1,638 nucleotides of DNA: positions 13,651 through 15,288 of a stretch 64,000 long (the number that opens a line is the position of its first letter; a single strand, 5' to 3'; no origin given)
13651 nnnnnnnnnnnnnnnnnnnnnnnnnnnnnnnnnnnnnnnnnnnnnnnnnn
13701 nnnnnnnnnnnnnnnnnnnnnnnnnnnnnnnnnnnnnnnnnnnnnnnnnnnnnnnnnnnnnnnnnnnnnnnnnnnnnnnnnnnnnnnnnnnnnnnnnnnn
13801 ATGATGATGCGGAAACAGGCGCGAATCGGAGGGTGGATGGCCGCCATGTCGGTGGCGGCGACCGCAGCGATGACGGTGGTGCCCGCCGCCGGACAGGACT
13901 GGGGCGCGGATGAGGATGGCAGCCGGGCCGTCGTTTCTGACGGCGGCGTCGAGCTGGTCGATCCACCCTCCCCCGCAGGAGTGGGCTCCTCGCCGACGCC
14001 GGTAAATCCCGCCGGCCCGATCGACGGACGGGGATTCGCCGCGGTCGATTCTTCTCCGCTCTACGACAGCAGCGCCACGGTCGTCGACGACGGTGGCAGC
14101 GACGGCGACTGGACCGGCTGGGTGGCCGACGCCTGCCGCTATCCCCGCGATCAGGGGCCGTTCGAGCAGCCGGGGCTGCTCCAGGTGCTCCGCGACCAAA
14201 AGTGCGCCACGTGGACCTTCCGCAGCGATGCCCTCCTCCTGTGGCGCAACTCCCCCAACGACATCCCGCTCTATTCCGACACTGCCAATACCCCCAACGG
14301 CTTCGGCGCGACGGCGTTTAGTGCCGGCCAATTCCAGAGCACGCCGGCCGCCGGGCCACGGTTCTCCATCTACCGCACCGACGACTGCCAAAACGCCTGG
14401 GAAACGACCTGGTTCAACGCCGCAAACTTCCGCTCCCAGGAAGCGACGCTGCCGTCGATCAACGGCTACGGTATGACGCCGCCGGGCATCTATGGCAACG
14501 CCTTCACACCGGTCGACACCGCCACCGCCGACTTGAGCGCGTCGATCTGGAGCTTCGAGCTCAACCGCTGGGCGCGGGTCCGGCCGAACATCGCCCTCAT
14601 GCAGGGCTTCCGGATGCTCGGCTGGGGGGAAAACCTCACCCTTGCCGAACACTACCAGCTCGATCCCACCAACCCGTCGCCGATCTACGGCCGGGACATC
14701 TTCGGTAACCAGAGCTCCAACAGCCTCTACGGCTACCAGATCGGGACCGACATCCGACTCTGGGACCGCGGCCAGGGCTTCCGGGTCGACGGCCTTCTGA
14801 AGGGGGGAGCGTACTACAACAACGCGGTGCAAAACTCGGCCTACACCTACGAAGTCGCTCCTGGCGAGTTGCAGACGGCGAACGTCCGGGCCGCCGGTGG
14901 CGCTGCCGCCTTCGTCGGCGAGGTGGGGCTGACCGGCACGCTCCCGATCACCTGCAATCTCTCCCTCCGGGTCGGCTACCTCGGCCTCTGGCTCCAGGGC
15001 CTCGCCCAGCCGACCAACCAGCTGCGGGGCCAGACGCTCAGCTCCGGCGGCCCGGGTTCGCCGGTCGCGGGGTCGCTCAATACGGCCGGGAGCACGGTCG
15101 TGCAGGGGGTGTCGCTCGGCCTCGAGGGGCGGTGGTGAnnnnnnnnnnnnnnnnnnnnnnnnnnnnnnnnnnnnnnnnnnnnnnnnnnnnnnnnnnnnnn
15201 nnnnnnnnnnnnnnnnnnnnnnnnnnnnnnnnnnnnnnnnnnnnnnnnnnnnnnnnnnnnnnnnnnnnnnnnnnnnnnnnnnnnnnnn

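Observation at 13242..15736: An outer-membrane barrel gene sits between two divergently transcribed giant surface-protein genes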

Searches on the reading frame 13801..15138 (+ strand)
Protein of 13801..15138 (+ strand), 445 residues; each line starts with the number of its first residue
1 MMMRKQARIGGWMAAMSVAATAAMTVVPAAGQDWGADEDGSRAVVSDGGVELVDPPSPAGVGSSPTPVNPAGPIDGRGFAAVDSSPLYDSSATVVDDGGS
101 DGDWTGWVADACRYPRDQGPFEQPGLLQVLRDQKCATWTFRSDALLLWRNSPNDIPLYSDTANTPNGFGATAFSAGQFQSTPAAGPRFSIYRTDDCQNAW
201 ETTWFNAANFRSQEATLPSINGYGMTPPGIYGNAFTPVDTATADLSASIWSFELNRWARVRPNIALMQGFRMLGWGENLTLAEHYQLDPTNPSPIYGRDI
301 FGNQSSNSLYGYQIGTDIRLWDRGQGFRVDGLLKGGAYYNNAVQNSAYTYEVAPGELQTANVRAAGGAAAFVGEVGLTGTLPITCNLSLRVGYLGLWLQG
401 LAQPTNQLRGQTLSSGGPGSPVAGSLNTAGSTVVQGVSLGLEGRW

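Call 5: search_protein_families(library=pfam, proteins=[window:13801-15138:+], max_evalue=0.01)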
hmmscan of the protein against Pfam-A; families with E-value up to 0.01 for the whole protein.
window:13801-15138:+ (445 aa): 0 families

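Call 6: search_protein_families(library=ncbifam, proteins=[window:13801-15138:+], max_evalue=0.01)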
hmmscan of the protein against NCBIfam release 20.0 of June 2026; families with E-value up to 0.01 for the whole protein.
window:13801-15138:+ (445 aa): 0 families

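Call 7: search_protein_families(library=pfam, proteins=[window:13801-15138:+], max_evalue=10)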
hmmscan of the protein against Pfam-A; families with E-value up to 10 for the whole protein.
window:13801-15138:+ (445 aa): 1 family
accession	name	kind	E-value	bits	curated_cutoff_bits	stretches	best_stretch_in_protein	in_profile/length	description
PF07585.17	BBP7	-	0.011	15.3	26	1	265-445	152-350/350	Putative beta barrel porin-7 (BBP7)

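Call 8: find_homologous_proteins(query=window:13801-15138:+, max_evalue=0.001)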
Query window:13801-15138:+ (445 aa): 476 proteins with E <= 0.001 among 8000 candidates; the best 120 are listed.
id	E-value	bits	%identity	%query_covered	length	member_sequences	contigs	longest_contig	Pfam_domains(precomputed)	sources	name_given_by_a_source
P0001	3.2e-286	968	98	97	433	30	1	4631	-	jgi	-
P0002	6.6e-284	960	94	100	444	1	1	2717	-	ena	-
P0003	5.0e-282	954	93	100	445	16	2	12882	-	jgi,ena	-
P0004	7.4e-279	943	93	100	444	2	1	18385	-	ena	-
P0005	6.9e-278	940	92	100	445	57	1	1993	-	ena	-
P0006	2.9e-277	938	92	100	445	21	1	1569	-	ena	-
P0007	1.7e-275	932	92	100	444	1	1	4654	-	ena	-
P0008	6.8e-275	930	92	100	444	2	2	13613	-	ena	-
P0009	1.9e-274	929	92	100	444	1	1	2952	-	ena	-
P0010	7.8e-274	927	91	100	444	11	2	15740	-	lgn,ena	-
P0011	9.9e-261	883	88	100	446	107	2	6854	-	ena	-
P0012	5.9e-244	828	94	87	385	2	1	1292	-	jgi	-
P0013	7.3e-217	739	94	76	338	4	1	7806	-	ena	-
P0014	9.8e-208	709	72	100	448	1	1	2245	-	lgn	-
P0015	3.7e-203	694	70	100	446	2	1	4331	-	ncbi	-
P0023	1.8e-121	424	50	100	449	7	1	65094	-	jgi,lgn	-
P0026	2.0e-118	414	50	100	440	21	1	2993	PF07585.18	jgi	-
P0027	2.1e-82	296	49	73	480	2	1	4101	PF07585.18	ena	-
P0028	2.2e-82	296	49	72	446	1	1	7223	PF07585.18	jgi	jgi:hypothetical protein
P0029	3.9e-81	291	40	98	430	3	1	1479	PF07585.18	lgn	-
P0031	3.0e-77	279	48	71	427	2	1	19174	PF07585.18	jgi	-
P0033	2.7e-76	275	42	91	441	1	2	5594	PF07585.18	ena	-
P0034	4.5e-76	275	44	76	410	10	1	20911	PF07585.18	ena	-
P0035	5.9e-76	274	48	72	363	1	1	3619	PF07585.18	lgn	-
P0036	1.2e-75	273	48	72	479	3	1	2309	PF07585.18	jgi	-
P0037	4.5e-75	271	44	72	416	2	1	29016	PF07585.18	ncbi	-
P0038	9.9e-75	270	45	74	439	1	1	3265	PF07585.18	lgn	-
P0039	1.0e-74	270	47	70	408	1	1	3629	PF07585.18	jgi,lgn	jgi:hypothetical protein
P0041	4.4e-74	268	46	74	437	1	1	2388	PF07585.18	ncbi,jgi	jgi:hypothetical protein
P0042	7.2e-74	267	46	73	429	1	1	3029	PF07585.18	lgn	-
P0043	1.2e-73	267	45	80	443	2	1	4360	PF07585.18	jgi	-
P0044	4.2e-73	265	44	80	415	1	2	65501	PF07585.18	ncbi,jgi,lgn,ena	-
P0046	9.2e-73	264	44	80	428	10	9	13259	PF07585.18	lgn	-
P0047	1.1e-72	263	46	71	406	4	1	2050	PF07585.18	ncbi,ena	-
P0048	2.0e-72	263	45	73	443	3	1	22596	PF07585.18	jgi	-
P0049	3.5e-72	262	38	99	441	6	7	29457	PF07585.18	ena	-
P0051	3.9e-72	262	45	76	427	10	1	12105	PF07585.18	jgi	jgi:hypothetical protein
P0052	4.8e-72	261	42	91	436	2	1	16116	PF07585.18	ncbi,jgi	jgi:hypothetical protein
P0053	7.4e-72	261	44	82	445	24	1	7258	PF07585.18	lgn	-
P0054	8.5e-72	261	45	75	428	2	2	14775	PF07585.18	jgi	jgi:hypothetical protein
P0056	1.1e-71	260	46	72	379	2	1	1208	PF07585.18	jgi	jgi:hypothetical protein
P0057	1.7e-71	260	39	98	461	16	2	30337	-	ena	-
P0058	2.3e-71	259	46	76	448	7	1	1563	PF07585.18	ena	-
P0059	3.4e-71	259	47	71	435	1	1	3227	PF07585.18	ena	-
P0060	3.9e-71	258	46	74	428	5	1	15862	PF07585.18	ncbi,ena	-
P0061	5.4e-71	258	49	75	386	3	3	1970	PF07585.18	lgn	-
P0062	5.6e-71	258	47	73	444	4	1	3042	PF07585.18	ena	-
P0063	6.0e-71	258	41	92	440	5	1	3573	PF07585.18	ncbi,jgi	jgi:hypothetical protein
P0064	6.4e-71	258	42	86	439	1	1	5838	PF07585.18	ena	-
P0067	1.2e-70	257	48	76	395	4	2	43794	PF07585.18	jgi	jgi:hypothetical protein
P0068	1.5e-70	256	46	73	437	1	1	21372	PF07585.18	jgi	jgi:hypothetical protein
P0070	3.9e-70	255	47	73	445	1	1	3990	PF07585.18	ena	-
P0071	4.0e-70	255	43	72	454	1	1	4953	PF07585.18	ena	-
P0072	4.0e-70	255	42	89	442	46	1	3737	PF07585.18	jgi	-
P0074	4.3e-70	255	47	71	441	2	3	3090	PF07585.18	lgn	-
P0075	4.8e-70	255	41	87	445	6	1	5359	PF07585.18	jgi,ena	jgi:hypothetical protein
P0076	5.1e-70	255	45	72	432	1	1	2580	PF07585.18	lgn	-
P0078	6.4e-70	254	37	100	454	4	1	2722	PF07585.18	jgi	-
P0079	7.7e-70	254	48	72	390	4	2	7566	PF07585.18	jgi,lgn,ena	jgi:hypothetical protein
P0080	8.5e-70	254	42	75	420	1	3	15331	PF07585.18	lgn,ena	-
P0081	1.1e-69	254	48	76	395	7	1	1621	PF07585.18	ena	-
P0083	1.3e-69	253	45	73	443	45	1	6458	PF07585.18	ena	-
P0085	1.6e-69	253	46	74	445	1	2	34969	PF07585.18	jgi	jgi:hypothetical protein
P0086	1.7e-69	253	44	72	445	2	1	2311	PF07585.18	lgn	-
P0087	2.2e-69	253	42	80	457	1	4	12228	PF07585.18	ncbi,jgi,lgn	jgi:hypothetical protein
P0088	2.2e-69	253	41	92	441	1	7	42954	PF07585.18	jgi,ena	-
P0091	3.2e-69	252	39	100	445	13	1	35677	PF07585.18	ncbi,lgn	-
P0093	3.5e-69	252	39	100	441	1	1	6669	PF07585.18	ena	-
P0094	3.9e-69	252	45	71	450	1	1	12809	PF07585.18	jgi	jgi:hypothetical protein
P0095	4.3e-69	252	44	74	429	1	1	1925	PF07585.18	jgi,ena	jgi:hypothetical protein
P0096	4.7e-69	252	46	73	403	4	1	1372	PF07585.18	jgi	jgi:hypothetical protein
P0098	1.1e-68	250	46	72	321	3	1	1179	PF07585.18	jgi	jgi:hypothetical protein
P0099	1.1e-68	250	44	73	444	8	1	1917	PF07585.18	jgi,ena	-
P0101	1.3e-68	250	43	82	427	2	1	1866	PF07585.18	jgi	jgi:hypothetical protein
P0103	1.6e-68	250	44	76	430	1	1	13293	PF07585.18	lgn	-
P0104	1.7e-68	250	46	71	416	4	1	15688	PF07585.18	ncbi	-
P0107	2.1e-68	249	45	72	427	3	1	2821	PF07585.18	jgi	-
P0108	2.1e-68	249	43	70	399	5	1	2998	PF07585.18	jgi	-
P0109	2.5e-68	249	46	72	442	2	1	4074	PF07585.18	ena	-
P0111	2.9e-68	249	47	68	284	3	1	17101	PF07585.18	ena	-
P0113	3.1e-68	249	46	73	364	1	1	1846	PF07585.18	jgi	-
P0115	3.4e-68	249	46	76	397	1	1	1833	PF07585.18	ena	-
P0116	3.6e-68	249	46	74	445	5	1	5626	PF07585.18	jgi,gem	-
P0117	4.2e-68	248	46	74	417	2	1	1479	PF07585.18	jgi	jgi:hypothetical protein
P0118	4.5e-68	248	43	82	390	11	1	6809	PF07585.18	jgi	-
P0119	4.5e-68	248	42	74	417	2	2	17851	PF07585.18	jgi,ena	jgi:hypothetical protein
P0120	4.6e-68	248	45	71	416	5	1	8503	PF07585.18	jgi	-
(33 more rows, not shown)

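Call 14: find_related_loci(query=window:13801-15138:+, collection=genome_contigs, flank=10000)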
Query window:13801-15138:+ (445 aa) in genome_contigs; peptide patterns used: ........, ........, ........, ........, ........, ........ (x = any residue, [..] = any of these).
101 stretches matched a pattern; 18 encode a relative of the query (tblastn E <= 1e-3); 17 distinct loci.
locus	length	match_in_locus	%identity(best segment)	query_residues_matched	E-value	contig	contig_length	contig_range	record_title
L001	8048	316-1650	93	1-445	0e+0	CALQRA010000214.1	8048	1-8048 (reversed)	MAG: Candidatus Kuenenia stuttgartiensis isolate HRSG-H1-bin-26 genome assembly, contig: HRSG-H1-C7776, whole genome sho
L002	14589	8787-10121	93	1-445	0e+0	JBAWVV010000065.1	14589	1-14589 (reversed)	MAG: Planctomycetia bacterium isolate ELA020 MAG020_65, whole genome shotgun sequence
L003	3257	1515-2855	90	2-445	0e+0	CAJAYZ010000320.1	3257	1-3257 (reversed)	MAG: uncultured Planctomycetaceae bacterium isolate Loc080925-6m_bin-0950 genome assembly, contig: bin-0950:320/963, who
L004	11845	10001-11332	91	2-445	0e+0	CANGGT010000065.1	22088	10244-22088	MAG: Planctomycetaceae bacterium isolate Jr-28jun17-107 genome assembly, contig: Jr-28jun17-C3321, whole genome shotgun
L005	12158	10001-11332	89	2-445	0e+0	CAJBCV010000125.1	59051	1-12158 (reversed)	MAG: uncultured Planctomycetaceae bacterium isolate Loc090907-1m_bin-358 genome assembly, contig: bin-358:125/573, whole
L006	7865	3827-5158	90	2-445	0e+0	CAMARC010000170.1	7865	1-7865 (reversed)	MAG: Candidatus Kuenenia stuttgartiensis isolate GH-07nov19-106 genome assembly, contig: GH-07nov19-C17246, whole genome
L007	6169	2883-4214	90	2-445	0e+0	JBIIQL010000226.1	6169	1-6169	MAG: Pirellulales bacterium isolate ME2003-07-11_3300042290_group2_bin72 Rohwer_bin1678_scaffold_10920_c1, whole genome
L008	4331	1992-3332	70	1-445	0e+0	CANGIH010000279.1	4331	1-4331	MAG: Planctomycetaceae bacterium isolate Jr-28aug17-95 genome assembly, contig: Jr-28aug17-C30661, whole genome shotgun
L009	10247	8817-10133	68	2-445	0e+0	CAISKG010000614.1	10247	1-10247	MAG: uncultured Planctomycetaceae bacterium isolate LaPlata_bin-3722 genome assembly, contig: bin-3722:614/646, whole ge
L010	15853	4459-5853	60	1-445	7e-171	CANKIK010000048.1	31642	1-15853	MAG: Planctomycetaceae bacterium isolate RH-9nov16-155 genome assembly, contig: RH-9nov16-C2366, whole genome shotgun se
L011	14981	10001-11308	68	1-445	0e+0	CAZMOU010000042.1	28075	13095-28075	MAG TPA_asm: uncultured Chitinophaga sp. isolate binchicken_co298_368 genome assembly, contig: NODE_2965_length_28075_co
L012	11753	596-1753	43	54-445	7e-83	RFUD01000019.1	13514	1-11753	MAG: Planctomycetia bacterium isolate WB5_1A_201 contig_100_18, whole genome shotgun sequence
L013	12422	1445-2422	46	106-445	4e-73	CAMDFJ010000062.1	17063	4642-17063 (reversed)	MAG: Candidatus Kuenenia stuttgartiensis isolate MsE-01oct19-48 genome assembly, contig: MsE-01oct19-C3476, whole genome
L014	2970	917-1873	43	123-445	1e-71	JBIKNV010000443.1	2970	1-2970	MAG: Pirellulales bacterium isolate ME2014-10-11_3300043567_group5_bin50 Rohwer_bin1675_scaffold_37160_c1, whole genome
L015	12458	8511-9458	44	136-445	6e-70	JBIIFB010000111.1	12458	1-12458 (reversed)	MAG: Pirellulales bacterium isolate ME2001-04-10pf_3300042886_group1_bin5 Rohwer_bin1730_scaffold_1689_c1, whole genome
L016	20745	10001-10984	45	125-445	5e-72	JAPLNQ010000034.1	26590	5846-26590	MAG: Planctomycetia bacterium isolate LacPavin_0419_WC53_MAG_65_8 LacPavin_0419_WC53_scaffold_199300, whole genome shotg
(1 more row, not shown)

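Call 23: find_encoding_contigs(protein=P0023, flank=10000, max_places=3)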
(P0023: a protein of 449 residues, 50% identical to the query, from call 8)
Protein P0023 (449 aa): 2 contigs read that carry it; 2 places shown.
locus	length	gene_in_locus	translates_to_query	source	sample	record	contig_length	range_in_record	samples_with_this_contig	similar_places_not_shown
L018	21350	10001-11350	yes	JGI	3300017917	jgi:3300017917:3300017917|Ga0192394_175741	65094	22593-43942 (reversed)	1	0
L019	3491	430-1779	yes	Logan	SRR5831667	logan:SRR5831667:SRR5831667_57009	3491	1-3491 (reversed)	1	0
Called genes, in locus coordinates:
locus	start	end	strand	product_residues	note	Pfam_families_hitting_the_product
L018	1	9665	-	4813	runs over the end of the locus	PF04151:PPC, PF01457:Peptidase_M8, PF00041:fn3, PF00041:fn3, PF00041:fn3, PF00041:fn3, PF25059:FN3_DSCAM-DSCAML_C, PF00041:fn3, +11 more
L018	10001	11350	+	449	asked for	-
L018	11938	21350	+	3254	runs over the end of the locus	PF18886:DUF5649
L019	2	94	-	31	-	?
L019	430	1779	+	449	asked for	-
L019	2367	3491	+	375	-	?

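Call 24: find_encoding_contigs(protein=P0044, flank=10000, max_places=3)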
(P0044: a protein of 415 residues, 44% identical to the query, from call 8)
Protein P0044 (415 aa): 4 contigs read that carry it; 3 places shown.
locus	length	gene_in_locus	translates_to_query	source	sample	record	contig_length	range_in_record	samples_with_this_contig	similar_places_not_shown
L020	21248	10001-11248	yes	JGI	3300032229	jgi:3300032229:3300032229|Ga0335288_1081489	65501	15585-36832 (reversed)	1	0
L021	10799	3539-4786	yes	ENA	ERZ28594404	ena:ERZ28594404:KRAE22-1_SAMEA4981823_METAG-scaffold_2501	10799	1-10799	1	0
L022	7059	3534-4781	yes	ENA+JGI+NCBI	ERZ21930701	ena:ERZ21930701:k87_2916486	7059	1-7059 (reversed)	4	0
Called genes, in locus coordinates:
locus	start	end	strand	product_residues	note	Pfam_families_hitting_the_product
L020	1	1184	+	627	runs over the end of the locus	-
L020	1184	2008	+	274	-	PF00561:Abhydrolase_1, PF12697:Abhydrolase_6, PF00975:Thioesterase (weak), PF12146:Hydrolase_4, PF03096:Ndr, PF20408:Abhydrolase_11 (faint), PF08386:Abhydrolase_4 (weak)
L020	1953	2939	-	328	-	-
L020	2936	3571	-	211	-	PF04542:Sigma70_r2, PF08281:Sigma70_r4_2, PF04545:Sigma70_r4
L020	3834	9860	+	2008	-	PF00005:ABC_tran (faint), PF02463:SMC_N (faint), PF03193:RsgA_GTPase (faint), PF05729:NACHT (faint), PF17760:UvrA_inter, PF17755:UvrA_DNA-bind, PF17760:UvrA_inter, PF17755:UvrA_DNA-bind, +9 more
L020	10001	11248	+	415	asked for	PF07585:BBP7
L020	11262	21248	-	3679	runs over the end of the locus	PF00413:Peptidase_M10 (weak), PF16656:Pur_ac_phosph_N (faint), PF00041:fn3, PF25059:FN3_DSCAM-DSCAML_C (faint), PF00041:fn3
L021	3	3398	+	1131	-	?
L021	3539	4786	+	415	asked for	PF07585:BBP7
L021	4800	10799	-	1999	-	?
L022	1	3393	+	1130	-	?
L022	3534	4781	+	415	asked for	PF07585:BBP7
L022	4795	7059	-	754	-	?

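Call 25: find_encoding_contigs(protein=P0067, flank=10000, max_places=3)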
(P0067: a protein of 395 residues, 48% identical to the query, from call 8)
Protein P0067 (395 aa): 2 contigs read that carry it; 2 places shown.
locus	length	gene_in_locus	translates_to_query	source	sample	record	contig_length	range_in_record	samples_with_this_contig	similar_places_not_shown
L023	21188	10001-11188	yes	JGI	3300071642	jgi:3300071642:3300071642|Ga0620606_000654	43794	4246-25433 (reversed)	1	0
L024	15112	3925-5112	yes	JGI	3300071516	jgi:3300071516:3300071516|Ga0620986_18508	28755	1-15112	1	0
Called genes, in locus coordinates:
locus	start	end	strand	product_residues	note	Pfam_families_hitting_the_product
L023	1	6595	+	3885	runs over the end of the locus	-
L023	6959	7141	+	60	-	-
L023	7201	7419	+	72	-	PF13683:rve_3 (weak)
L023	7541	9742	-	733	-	PF00041:fn3, PF00754:F5_F8_type_C (faint), PF16656:Pur_ac_phosph_N (faint), PF25523:Ig_RIMBP2 (faint), PF03174:CHB_HEX_C (faint), PF00041:fn3, PF25059:FN3_DSCAM-DSCAML_C (weak), PF00041:fn3, +2 more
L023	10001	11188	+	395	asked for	PF07585:BBP7 (weak)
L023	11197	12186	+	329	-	PF06089:Asparaginase_II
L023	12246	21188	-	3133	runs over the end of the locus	PF22633:F5_F8_type_C_2 (faint), PF01483:P_proprotein, PF13229:Beta_helix (faint), PF00754:F5_F8_type_C (faint), PF00041:fn3, PF01108:Tissue_fac (faint), PF16656:Pur_ac_phosph_N (faint), PF00041:fn3, +1 more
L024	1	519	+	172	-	?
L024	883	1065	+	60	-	-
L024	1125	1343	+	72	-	PF13683:rve_3 (weak)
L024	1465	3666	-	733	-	PF00041:fn3, PF00754:F5_F8_type_C (faint), PF16656:Pur_ac_phosph_N (faint), PF25523:Ig_RIMBP2 (faint), PF03174:CHB_HEX_C (faint), PF00041:fn3, PF25059:FN3_DSCAM-DSCAML_C (weak), PF00041:fn3, +2 more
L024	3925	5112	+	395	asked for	PF07585:BBP7 (weak)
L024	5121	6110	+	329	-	PF06089:Asparaginase_II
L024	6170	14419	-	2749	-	PF22633:F5_F8_type_C_2 (faint), PF01483:P_proprotein, PF13229:Beta_helix (faint), PF00041:fn3, PF00754:F5_F8_type_C (faint), PF16656:Pur_ac_phosph_N (faint), PF25059:FN3_DSCAM-DSCAML_C (faint), PF00041:fn3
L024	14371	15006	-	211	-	-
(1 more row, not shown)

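Call 26: find_encoding_contigs(protein=P0088, flank=10000, max_places=2)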
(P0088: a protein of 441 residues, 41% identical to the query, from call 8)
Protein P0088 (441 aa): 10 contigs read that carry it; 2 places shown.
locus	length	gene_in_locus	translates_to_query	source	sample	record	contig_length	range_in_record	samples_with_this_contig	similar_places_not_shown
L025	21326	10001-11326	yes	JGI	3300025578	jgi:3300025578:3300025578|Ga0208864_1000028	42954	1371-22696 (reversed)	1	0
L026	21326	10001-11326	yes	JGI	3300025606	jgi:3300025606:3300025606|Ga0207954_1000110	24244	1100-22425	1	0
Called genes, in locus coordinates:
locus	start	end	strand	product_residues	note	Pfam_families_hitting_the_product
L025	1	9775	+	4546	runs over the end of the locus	PF19078:Big_12, PF19077:Big_13, PF17936:Big_6, PF19077:Big_13, PF17936:Big_6, PF19077:Big_13, PF17936:Big_6, PF19077:Big_13, +12 more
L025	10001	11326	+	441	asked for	PF07585:BBP7 (weak)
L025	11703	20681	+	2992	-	-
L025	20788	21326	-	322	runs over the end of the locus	PF07883:Cupin_2 (faint)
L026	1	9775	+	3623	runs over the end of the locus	?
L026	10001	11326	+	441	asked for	PF07585:BBP7 (weak)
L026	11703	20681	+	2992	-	-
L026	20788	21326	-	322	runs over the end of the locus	PF07883:Cupin_2 (faint)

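Call 27: find_encoding_contigs(protein=P0091, flank=10000, max_places=2)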
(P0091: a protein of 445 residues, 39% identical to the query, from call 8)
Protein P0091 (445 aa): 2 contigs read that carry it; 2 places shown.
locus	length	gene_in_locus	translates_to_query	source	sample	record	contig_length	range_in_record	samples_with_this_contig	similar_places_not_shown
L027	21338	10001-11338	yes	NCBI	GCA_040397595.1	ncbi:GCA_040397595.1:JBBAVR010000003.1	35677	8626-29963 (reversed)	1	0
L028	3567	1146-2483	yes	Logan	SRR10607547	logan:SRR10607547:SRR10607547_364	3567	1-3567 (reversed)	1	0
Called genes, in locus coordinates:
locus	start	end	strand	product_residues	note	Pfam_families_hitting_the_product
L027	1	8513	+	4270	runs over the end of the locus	PF00413:Peptidase_M10 (weak), PF00041:fn3, PF19078:Big_12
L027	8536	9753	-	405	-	PF07585:BBP7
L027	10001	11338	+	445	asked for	PF07585:BBP7 (weak)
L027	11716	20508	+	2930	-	PF18886:DUF5649 (faint)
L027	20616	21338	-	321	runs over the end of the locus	PF02311:AraC_binding (faint), PF07883:Cupin_2 (faint)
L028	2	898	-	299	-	?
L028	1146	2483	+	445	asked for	PF07585:BBP7 (weak)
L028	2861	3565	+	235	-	?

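Call 28: find_encoding_contigs(protein=P0085, flank=10000, max_places=2)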
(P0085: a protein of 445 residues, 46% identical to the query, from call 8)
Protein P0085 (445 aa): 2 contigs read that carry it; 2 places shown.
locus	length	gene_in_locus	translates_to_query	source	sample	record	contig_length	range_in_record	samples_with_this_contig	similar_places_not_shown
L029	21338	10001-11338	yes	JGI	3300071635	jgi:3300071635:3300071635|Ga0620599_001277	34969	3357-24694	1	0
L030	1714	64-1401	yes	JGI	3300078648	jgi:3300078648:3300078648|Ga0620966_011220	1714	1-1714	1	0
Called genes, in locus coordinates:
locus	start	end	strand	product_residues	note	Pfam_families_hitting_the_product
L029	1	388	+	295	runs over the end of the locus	-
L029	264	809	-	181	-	-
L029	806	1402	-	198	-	PF07638:Sigma70_ECF, PF04542:Sigma70_r2, PF08281:Sigma70_r4_2, PF04545:Sigma70_r4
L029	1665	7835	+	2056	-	PF00005:ABC_tran (faint), PF02463:SMC_N (faint), PF03193:RsgA_GTPase (faint), PF05729:NACHT (faint), PF17760:UvrA_inter, PF17755:UvrA_DNA-bind, PF17760:UvrA_inter, PF17755:UvrA_DNA-bind, +10 more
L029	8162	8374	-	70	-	-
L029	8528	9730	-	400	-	-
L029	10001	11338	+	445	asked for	PF07585:BBP7 (faint)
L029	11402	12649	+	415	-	PF13173:AAA_14, PF13635:DUF4143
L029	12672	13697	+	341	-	PF06283:ThuA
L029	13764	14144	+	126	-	-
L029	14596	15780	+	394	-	PF04542:Sigma70_r2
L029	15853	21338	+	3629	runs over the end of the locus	PF00413:Peptidase_M10 (weak), PF01108:Tissue_fac (faint), PF16656:Pur_ac_phosph_N (faint), PF21471:Reelin_subrepeat-B (faint), PF25059:FN3_DSCAM-DSCAML_C (faint), PF13229:Beta_helix (weak), PF00041:fn3, PF00041:fn3, +2 more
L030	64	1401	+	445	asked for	PF07585:BBP7 (faint)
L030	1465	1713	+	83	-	?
